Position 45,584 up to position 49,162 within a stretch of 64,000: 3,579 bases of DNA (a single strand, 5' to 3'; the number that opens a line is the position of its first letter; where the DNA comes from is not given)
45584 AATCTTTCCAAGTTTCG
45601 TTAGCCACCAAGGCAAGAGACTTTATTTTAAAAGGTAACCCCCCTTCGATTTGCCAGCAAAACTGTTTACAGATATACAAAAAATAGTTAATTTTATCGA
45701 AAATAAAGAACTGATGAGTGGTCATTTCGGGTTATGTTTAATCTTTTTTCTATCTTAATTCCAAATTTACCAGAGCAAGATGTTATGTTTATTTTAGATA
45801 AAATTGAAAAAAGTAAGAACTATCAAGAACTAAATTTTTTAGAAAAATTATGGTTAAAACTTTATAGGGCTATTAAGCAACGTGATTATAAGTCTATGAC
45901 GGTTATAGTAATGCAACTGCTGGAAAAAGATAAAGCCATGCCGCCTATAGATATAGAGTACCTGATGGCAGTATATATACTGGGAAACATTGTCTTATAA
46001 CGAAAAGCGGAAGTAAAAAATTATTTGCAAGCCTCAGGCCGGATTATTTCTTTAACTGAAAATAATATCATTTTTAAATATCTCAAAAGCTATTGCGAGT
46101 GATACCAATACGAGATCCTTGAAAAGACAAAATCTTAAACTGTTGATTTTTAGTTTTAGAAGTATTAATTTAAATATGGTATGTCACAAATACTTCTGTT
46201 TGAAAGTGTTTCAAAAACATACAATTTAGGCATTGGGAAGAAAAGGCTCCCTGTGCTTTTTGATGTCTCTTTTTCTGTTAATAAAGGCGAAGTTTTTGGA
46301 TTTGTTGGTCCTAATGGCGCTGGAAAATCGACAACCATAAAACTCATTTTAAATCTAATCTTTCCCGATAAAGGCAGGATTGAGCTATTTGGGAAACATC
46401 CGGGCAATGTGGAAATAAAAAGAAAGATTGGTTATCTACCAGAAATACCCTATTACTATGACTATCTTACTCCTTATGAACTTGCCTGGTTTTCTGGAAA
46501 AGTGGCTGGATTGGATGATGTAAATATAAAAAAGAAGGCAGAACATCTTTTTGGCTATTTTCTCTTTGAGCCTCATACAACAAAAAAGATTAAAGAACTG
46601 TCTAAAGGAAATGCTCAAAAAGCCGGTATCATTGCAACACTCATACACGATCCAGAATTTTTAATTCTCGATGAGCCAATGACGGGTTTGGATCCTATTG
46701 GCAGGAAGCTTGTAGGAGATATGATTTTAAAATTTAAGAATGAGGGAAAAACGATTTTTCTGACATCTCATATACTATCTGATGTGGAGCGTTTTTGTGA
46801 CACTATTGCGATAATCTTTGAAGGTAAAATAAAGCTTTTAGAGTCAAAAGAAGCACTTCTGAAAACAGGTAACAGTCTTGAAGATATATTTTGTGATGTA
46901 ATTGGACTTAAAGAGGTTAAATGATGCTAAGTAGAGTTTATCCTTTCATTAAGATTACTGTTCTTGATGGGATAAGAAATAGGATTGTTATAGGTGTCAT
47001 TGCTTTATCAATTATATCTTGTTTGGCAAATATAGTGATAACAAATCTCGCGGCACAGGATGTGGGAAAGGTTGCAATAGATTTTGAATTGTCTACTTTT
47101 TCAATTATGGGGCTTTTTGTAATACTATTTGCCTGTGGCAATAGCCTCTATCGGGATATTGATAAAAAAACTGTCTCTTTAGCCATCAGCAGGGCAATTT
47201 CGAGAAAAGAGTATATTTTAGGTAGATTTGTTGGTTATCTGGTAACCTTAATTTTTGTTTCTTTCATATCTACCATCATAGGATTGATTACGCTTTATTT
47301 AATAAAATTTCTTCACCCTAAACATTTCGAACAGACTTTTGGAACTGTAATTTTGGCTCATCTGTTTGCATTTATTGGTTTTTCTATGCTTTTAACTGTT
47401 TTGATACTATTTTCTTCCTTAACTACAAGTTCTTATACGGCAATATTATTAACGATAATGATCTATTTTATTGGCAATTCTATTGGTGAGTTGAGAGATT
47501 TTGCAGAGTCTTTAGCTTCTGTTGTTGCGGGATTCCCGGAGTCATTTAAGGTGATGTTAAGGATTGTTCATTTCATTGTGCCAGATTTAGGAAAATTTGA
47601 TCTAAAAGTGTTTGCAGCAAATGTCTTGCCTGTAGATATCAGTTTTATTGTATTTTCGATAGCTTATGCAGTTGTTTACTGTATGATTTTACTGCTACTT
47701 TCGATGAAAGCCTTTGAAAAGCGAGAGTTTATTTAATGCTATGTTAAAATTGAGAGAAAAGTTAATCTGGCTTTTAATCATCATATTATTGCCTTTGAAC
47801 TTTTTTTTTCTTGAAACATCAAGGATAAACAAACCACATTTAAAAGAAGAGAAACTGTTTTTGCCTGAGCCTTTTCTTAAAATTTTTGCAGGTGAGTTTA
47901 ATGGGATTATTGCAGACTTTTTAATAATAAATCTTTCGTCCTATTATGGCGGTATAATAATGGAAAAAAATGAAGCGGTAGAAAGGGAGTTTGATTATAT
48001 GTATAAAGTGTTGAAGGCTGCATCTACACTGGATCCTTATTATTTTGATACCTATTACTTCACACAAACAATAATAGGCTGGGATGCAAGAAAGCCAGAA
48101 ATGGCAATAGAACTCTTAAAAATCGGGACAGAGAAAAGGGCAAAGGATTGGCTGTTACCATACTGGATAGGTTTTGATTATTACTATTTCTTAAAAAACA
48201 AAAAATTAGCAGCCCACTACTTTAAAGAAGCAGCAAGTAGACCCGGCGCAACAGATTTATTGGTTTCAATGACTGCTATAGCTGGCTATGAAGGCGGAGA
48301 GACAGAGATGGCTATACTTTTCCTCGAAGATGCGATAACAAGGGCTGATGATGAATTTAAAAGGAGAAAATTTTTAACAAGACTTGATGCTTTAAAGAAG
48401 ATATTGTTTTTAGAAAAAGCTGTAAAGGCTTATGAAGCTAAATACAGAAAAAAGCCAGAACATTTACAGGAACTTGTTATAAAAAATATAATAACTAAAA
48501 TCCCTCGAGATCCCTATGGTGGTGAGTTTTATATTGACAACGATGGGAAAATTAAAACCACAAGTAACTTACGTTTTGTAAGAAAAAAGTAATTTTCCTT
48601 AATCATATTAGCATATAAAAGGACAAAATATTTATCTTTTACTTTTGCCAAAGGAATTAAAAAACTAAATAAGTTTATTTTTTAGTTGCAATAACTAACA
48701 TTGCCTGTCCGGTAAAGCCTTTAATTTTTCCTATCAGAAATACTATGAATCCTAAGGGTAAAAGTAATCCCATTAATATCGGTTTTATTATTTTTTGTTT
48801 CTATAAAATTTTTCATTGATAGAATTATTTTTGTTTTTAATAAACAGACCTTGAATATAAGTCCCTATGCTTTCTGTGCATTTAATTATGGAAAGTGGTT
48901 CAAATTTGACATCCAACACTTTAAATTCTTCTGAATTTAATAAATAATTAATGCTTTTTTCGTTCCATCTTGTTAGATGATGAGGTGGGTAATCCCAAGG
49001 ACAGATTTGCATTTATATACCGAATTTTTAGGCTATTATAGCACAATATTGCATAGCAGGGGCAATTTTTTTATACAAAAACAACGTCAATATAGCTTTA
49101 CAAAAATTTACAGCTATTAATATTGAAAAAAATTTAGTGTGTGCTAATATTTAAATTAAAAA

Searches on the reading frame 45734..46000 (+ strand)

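Call 7: search_protein_families(library=pfam, proteins=[window:45734-46000:+], max_evalue=0.01)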
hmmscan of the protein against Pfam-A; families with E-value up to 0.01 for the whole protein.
window:45734-46000:+ (88 aa): 0 families

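Call 8: search_protein_families(library=ncbifam, proteins=[window:45734-46000:+], max_evalue=0.01)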
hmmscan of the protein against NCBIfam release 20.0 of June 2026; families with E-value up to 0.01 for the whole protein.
window:45734-46000:+ (88 aa): 0 families

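Call 33: search_protein_families(library=pfam, proteins=[L088:14833-17781:+, L083:15414-18356:+, L088:19420-20271:+], max_evalue=0.01)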
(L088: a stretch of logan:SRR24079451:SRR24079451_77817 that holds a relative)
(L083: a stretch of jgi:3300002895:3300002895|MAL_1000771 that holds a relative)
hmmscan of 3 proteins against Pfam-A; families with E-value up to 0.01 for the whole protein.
L088:14833-17781:+ (982 aa): 2 families
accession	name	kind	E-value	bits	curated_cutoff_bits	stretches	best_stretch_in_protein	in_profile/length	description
PF01564.23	Spermine_synth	-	5.6e-21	75.4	22.9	1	534-686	11-162/186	Spermine/spermidine synthase domain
PF05175.20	MTS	-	0.0042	17.2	23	1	529-652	19-136/170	Methyltransferase small domain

L083:15414-18356:+ (980 aa): 4 families
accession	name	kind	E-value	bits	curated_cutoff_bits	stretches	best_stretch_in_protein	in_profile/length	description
PF01564.23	Spermine_synth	-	1.7e-19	70.5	22.9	1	532-684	11-162/186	Spermine/spermidine synthase domain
PF07690.21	MFS_1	-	4.8e-05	22.9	33.4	1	8-392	2-345/347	Major Facilitator Superfamily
PF05175.20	MTS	-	0.003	17.7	23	1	529-651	21-137/170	Methyltransferase small domain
PF10047.15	DUF2281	-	0.0084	17.1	26.5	0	824-849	5-30/64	Protein of unknown function (DUF2281)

L088:19420-20271:+ (283 aa): 0 families

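Call 42: search_protein_families(library=ncbifam, proteins=[L088:14833-17781:+, L083:15414-18356:+], max_evalue=0.001)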
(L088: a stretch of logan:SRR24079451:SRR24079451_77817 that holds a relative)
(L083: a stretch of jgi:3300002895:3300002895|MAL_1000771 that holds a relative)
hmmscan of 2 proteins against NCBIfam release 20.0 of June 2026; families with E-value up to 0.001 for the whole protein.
L088:14833-17781:+ (982 aa): 8 families
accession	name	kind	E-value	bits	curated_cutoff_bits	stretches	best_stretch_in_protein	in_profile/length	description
NF002956.0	PRK03612.1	equivalog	3.3e-40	138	472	2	228-653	19-414/522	polyamine aminopropyltransferase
NF002010.0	PRK00811.1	equivalog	4.8e-26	91.6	260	1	533-685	70-222/287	polyamine aminopropyltransferase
TIGR00417.1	speE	equivalog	1.9e-24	86.4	249.55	1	524-685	54-215/271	spermidine synthase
NF037959.1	MFS_SpdSyn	subfamily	3.7e-22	78.7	40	2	241-686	3-415/480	fused MFS/spermidine synthase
NF002435.0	PRK01581.1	equivalog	2.7e-16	59.6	537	1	515-653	122-265/374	polyamine aminopropyltransferase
NF003380.0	PRK04457.1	equivalog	1e-09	37.8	304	1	534-701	62-222/265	polyamine aminopropyltransferase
NF047853.1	tRm6a37MtseTrmN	equivalog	2.5e-05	24.2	350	1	542-623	44-123/244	tRNA(1)(Val) (adenine(37)-N(6))-methyltransferase TrmN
NF011529.0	PRK14968.1-3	equivalog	0.00094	18.6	162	0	533-620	26-104/198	putative methyltransferase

L083:15414-18356:+ (980 aa): 7 families
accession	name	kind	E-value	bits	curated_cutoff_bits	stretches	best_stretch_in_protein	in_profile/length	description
NF002956.0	PRK03612.1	equivalog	1.7e-36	125.8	472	2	228-651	21-414/522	polyamine aminopropyltransferase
NF002010.0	PRK00811.1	equivalog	1.3e-24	86.9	260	1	531-683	70-222/287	polyamine aminopropyltransferase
TIGR00417.1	speE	equivalog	4.6e-22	78.6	249.55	1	527-684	60-216/271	spermidine synthase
NF037959.1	MFS_SpdSyn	subfamily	6.6e-22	77.9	40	3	18-203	4-182/480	fused MFS/spermidine synthase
NF002435.0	PRK01581.1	equivalog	3.5e-14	52.7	537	1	522-651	132-265/374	polyamine aminopropyltransferase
NF003380.0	PRK04457.1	equivalog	1.9e-08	33.6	304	1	532-687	62-210/265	polyamine aminopropyltransferase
NF047853.1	tRm6a37MtseTrmN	equivalog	0.0004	20.2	350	1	540-621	44-123/244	tRNA(1)(Val) (adenine(37)-N(6))-methyltransferase TrmN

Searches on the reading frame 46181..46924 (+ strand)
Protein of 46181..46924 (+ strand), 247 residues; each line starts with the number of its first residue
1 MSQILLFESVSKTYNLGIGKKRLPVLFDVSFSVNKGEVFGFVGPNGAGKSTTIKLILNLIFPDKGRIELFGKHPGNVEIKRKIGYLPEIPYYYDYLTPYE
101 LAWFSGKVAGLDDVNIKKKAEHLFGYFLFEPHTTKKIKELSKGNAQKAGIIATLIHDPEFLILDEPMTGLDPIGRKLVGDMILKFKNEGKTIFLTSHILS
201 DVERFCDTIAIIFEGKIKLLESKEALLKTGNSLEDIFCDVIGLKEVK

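Call 7: search_protein_families(library=pfam, proteins=[window:46181-46924:+], max_evalue=0.01)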
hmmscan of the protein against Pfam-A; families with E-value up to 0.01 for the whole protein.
window:46181-46924:+ (247 aa): 4 families
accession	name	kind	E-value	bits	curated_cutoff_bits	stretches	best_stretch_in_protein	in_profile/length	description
PF00005.33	ABC_tran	-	1.7e-23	84.2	25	1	27-167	2-136/137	ABC transporter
PF13304.12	AAA_21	-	3.5e-12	47.4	27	2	138-198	236-299/304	AAA domain, putative AbiEii toxin, Type IV TA system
PF13476.12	AAA_23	-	0.0027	18.8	27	1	35-65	19-48/201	AAA domain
PF13555.12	AAA_29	-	0.0043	17.2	27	1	33-64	19-50/61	P-loop containing region of AAA domain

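Call 31: find_encoding_contigs(protein=window:46181-46924:+, flank=8000, max_places=8)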
Protein window:46181-46924:+ (247 aa): no gene with exactly this product is on record in the collection.

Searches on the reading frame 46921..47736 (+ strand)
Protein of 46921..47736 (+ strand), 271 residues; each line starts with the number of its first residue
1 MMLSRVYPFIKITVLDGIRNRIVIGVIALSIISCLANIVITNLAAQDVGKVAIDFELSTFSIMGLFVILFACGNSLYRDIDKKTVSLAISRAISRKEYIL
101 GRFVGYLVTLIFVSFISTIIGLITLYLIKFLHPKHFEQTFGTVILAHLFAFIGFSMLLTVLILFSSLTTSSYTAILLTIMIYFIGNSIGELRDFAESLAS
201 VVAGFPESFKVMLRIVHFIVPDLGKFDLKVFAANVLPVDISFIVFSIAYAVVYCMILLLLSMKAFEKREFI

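Call 7: search_protein_families(library=pfam, proteins=[window:46921-47736:+], max_evalue=0.01)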
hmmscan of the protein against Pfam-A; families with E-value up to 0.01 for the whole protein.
window:46921-47736:+ (271 aa): 2 families
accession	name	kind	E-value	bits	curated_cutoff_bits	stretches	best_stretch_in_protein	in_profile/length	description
PF12679.13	ABC2_membrane_2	-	9e-09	35.4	27.2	1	42-184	56-194/283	ABC-2 family transporter protein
PF13346.12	ABC2_membrane_5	-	0.0047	16.9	25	1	56-212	35-183/205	ABC-2 family transporter protein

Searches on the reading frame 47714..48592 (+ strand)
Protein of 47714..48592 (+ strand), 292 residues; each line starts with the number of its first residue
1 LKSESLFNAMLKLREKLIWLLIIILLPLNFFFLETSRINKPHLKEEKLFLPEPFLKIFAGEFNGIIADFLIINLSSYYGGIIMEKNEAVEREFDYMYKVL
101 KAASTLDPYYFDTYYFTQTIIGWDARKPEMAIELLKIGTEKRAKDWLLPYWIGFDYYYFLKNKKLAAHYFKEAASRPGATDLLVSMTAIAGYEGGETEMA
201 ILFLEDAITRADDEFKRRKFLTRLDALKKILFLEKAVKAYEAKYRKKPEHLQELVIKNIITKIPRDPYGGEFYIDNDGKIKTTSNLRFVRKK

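Call 7: search_protein_families(library=pfam, proteins=[window:47714-48592:+], max_evalue=0.01)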
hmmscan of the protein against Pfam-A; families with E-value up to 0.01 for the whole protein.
window:47714-48592:+ (292 aa): 0 families

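Call 8: search_protein_families(library=ncbifam, proteins=[window:47714-48592:+], max_evalue=0.01)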
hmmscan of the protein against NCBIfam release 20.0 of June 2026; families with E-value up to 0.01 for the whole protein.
window:47714-48592:+ (292 aa): 0 families

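Call 33: search_protein_families(library=pfam, proteins=[L088:14833-17781:+, L083:15414-18356:+, L088:19420-20271:+], max_evalue=0.01)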
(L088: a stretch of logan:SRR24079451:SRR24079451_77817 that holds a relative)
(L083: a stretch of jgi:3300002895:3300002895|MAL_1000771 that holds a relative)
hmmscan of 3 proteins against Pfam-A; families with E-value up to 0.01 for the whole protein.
L088:14833-17781:+ (982 aa): 2 families
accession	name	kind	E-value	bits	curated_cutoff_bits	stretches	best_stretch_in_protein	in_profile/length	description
PF01564.23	Spermine_synth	-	5.6e-21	75.4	22.9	1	534-686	11-162/186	Spermine/spermidine synthase domain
PF05175.20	MTS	-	0.0042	17.2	23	1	529-652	19-136/170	Methyltransferase small domain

L083:15414-18356:+ (980 aa): 4 families
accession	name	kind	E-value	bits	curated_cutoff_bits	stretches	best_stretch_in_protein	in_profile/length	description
PF01564.23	Spermine_synth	-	1.7e-19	70.5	22.9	1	532-684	11-162/186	Spermine/spermidine synthase domain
PF07690.21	MFS_1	-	4.8e-05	22.9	33.4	1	8-392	2-345/347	Major Facilitator Superfamily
PF05175.20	MTS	-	0.003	17.7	23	1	529-651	21-137/170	Methyltransferase small domain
PF10047.15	DUF2281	-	0.0084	17.1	26.5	0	824-849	5-30/64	Protein of unknown function (DUF2281)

L088:19420-20271:+ (283 aa): 0 families

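Call 42: search_protein_families(library=ncbifam, proteins=[L088:14833-17781:+, L083:15414-18356:+], max_evalue=0.001)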
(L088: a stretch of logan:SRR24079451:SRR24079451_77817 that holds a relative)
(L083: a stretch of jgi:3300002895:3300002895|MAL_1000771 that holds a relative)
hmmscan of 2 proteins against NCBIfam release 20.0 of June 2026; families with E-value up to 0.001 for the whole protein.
L088:14833-17781:+ (982 aa): 8 families
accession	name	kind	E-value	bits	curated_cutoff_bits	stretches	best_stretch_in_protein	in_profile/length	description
NF002956.0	PRK03612.1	equivalog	3.3e-40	138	472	2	228-653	19-414/522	polyamine aminopropyltransferase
NF002010.0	PRK00811.1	equivalog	4.8e-26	91.6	260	1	533-685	70-222/287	polyamine aminopropyltransferase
TIGR00417.1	speE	equivalog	1.9e-24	86.4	249.55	1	524-685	54-215/271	spermidine synthase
NF037959.1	MFS_SpdSyn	subfamily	3.7e-22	78.7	40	2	241-686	3-415/480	fused MFS/spermidine synthase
NF002435.0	PRK01581.1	equivalog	2.7e-16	59.6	537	1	515-653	122-265/374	polyamine aminopropyltransferase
NF003380.0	PRK04457.1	equivalog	1e-09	37.8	304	1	534-701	62-222/265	polyamine aminopropyltransferase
NF047853.1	tRm6a37MtseTrmN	equivalog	2.5e-05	24.2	350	1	542-623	44-123/244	tRNA(1)(Val) (adenine(37)-N(6))-methyltransferase TrmN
NF011529.0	PRK14968.1-3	equivalog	0.00094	18.6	162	0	533-620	26-104/198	putative methyltransferase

L083:15414-18356:+ (980 aa): 7 families
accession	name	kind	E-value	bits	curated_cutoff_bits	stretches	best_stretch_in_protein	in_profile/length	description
NF002956.0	PRK03612.1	equivalog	1.7e-36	125.8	472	2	228-651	21-414/522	polyamine aminopropyltransferase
NF002010.0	PRK00811.1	equivalog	1.3e-24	86.9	260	1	531-683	70-222/287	polyamine aminopropyltransferase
TIGR00417.1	speE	equivalog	4.6e-22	78.6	249.55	1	527-684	60-216/271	spermidine synthase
NF037959.1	MFS_SpdSyn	subfamily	6.6e-22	77.9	40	3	18-203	4-182/480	fused MFS/spermidine synthase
NF002435.0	PRK01581.1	equivalog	3.5e-14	52.7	537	1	522-651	132-265/374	polyamine aminopropyltransferase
NF003380.0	PRK04457.1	equivalog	1.9e-08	33.6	304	1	532-687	62-210/265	polyamine aminopropyltransferase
NF047853.1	tRm6a37MtseTrmN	equivalog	0.0004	20.2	350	1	540-621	44-123/244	tRNA(1)(Val) (adenine(37)-N(6))-methyltransferase TrmN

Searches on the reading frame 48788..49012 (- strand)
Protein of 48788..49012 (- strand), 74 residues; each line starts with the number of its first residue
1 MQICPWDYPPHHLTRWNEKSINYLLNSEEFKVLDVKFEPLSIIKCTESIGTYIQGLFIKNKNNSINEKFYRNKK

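Call 7: search_protein_families(library=pfam, proteins=[window:48788-49012:-], max_evalue=0.01)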
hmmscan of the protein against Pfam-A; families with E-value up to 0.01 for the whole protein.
window:48788-49012:- (74 aa): 0 families

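Call 8: search_protein_families(library=ncbifam, proteins=[window:48788-49012:-], max_evalue=0.01)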
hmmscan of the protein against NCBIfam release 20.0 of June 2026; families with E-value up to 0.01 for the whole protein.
window:48788-49012:- (74 aa): 0 families

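Call 40: search_protein_families(library=pfam, proteins=[window:48791-49012:-], max_evalue=10)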
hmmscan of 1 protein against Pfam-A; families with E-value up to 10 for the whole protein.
seq(74 aa): 0 families

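Call 47: find_homologous_proteins(query=window:48791-49012:-, max_evalue=0.01)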
Query seq(74 aa) (74 aa): 1 proteins with E <= 0.01 among 1 candidates.
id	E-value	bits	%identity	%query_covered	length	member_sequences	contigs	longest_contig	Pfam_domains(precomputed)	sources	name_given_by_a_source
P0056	7.1e-45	168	100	100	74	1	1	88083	-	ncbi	-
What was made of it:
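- Tried and rejected: Pfam, and the word-indexed protein search, found nothing for the 74-aa downstream fragment (calls 40, 47).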

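Call 54: search_protein_representatives(protein=window:48788-49012:-)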
Query: 74 residues. Proteins with E-value up to 0.001 (for the whole library): 33; up to 1e-10: 5; up to 1e-30: 1. The best 33 are listed.
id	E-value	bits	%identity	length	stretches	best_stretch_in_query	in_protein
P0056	2.2e-45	167.7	100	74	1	1-74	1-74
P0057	7.0e-18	80.4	59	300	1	5-68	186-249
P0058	4.8e-15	71.4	51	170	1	6-73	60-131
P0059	8.3e-14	67.4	26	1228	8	12-48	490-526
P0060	1.3e-11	60.5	48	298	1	6-70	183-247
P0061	9.1e-09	51.4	47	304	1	6-67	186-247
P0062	5.7e-07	45.7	47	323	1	5-47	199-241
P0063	9.1e-07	45.1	46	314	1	6-61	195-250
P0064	1.0e-06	44.9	49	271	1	5-43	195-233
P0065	2.0e-06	44.0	42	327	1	5-69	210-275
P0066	2.8e-06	43.5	38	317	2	7-56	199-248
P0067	9.4e-06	41.8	43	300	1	5-74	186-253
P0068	2.9e-05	40.3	42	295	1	6-57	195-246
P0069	4.0e-05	39.8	54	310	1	5-41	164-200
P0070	4.5e-05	39.7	53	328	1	3-40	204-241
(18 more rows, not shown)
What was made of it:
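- Tried and rejected: The exhaustive HMMER search did (call 54).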

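Call 55: search_protein_families(library=pfam, proteins=[P0057, P0060, P0061, P0063, P0065], max_evalue=0.001)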
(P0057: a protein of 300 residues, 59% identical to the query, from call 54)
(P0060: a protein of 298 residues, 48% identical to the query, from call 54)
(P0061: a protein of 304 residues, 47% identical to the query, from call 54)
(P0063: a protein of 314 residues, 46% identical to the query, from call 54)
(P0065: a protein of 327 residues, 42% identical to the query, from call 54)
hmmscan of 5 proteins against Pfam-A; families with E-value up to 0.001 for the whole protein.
P0057 (300 aa): 7 families
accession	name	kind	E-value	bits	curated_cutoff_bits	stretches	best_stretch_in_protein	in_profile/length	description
PF13489.12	Methyltransf_23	-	2.3e-21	76.7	27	1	69-215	20-163/164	Methyltransferase domain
PF08242.18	Methyltransf_12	-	4.9e-13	50.1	30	1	76-167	1-98/98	Methyltransferase domain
PF08241.18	Methyltransf_11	-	1.4e-12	48.5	21.2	1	76-168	1-94/95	Methyltransferase domain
PF13847.12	Methyltransf_31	-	1.3e-11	44.8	27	1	72-176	4-121/145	Methyltransferase domain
PF13649.12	Methyltransf_25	-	3.5e-09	37.7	27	1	76-165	2-97/97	Methyltransferase domain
PF07021.18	MetW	-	1.5e-05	25.1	21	1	58-173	1-111/193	Methionine biosynthesis protein MetW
PF02353.26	CMAS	-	0.00021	21.1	27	1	70-169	61-164/273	Mycolic acid cyclopropane synthetase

P0060 (298 aa): 7 families
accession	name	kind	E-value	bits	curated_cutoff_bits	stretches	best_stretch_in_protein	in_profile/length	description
PF13489.12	Methyltransf_23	-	9.6e-22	77.9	27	1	62-210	15-162/164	Methyltransferase domain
PF08241.18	Methyltransf_11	-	6.4e-14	52.8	21.2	1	72-165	1-95/95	Methyltransferase domain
PF08242.18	Methyltransf_12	-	1.4e-13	51.8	30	1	72-162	1-97/98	Methyltransferase domain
PF13847.12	Methyltransf_31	-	2.9e-13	50.2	27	1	67-169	3-113/145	Methyltransferase domain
PF13649.12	Methyltransf_25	-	2.5e-12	47.8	27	1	71-161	1-97/97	Methyltransferase domain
PF05401.17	NodS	-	7.1e-05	23.2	24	1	64-157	40-133/201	Nodulation protein S (NodS)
PF08003.17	Methyltransf_9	-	0.00087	18.8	23.8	0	66-162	114-214/315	Protein of unknown function (DUF1698)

P0061 (304 aa): 6 families
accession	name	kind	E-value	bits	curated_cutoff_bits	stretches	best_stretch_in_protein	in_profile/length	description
PF13489.12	Methyltransf_23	-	4.8e-24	85.4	27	1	69-214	20-163/164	Methyltransferase domain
PF08242.18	Methyltransf_12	-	1.6e-13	51.6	30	1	76-166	1-98/98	Methyltransferase domain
PF08241.18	Methyltransf_11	-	2.3e-13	51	21.2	1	76-168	1-95/95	Methyltransferase domain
PF13649.12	Methyltransf_25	-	3.2e-11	44.2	27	1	75-164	1-97/97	Methyltransferase domain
PF13847.12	Methyltransf_31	-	4.5e-11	43.1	27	1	73-172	5-113/145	Methyltransferase domain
PF02353.26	CMAS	-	0.00073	19.4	27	1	74-226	65-224/273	Mycolic acid cyclopropane synthetase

P0063 (314 aa): 10 families
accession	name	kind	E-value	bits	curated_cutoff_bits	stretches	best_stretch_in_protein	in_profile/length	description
PF13489.12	Methyltransf_23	-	4e-28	98.6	27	1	67-223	8-163/164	Methyltransferase domain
PF08241.18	Methyltransf_11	-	1.3e-18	67.8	21.2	1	83-176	1-95/95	Methyltransferase domain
PF08242.18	Methyltransf_12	-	4.1e-15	56.7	30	1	83-174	1-98/98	Methyltransferase domain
PF13847.12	Methyltransf_31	-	7.2e-14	52.1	27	1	78-183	3-121/145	Methyltransferase domain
PF13649.12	Methyltransf_25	-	7.5e-14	52.6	27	1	82-172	1-97/97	Methyltransferase domain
PF07021.18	MetW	-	1.1e-07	32.1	21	1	80-169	15-103/193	Methionine biosynthesis protein MetW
PF05175.20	MTS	-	1.5e-05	25.1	23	1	79-145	32-102/170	Methyltransferase small domain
PF08003.17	Methyltransf_9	-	1.8e-05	24.3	23.8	1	61-176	97-217/315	Protein of unknown function (DUF1698)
PF02353.26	CMAS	-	0.00013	21.8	27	1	48-176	32-164/273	Mycolic acid cyclopropane synthetase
PF01209.24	Ubie_methyltran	-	0.00021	21.2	20.1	0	78-176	46-151/233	ubiE/COQ5 methyltransferase family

P0065 (327 aa): 6 families
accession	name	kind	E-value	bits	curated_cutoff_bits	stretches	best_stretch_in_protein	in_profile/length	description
PF13489.12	Methyltransf_23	-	4.4e-20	72.5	27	1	94-239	14-163/164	Methyltransferase domain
PF08242.18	Methyltransf_12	-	2e-07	32.1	30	1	105-183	1-89/98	Methyltransferase domain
PF08241.18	Methyltransf_11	-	4.5e-07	30.9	21.2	1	105-182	1-83/95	Methyltransferase domain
PF13649.12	Methyltransf_25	-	1.2e-06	29.6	27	1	104-181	1-88/97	Methyltransferase domain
PF13847.12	Methyltransf_31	-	5.5e-05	23.3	27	1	99-183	2-98/145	Methyltransferase domain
PF07021.18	MetW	-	0.00036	20.7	21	1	91-150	4-64/193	Methionine biosynthesis protein MetW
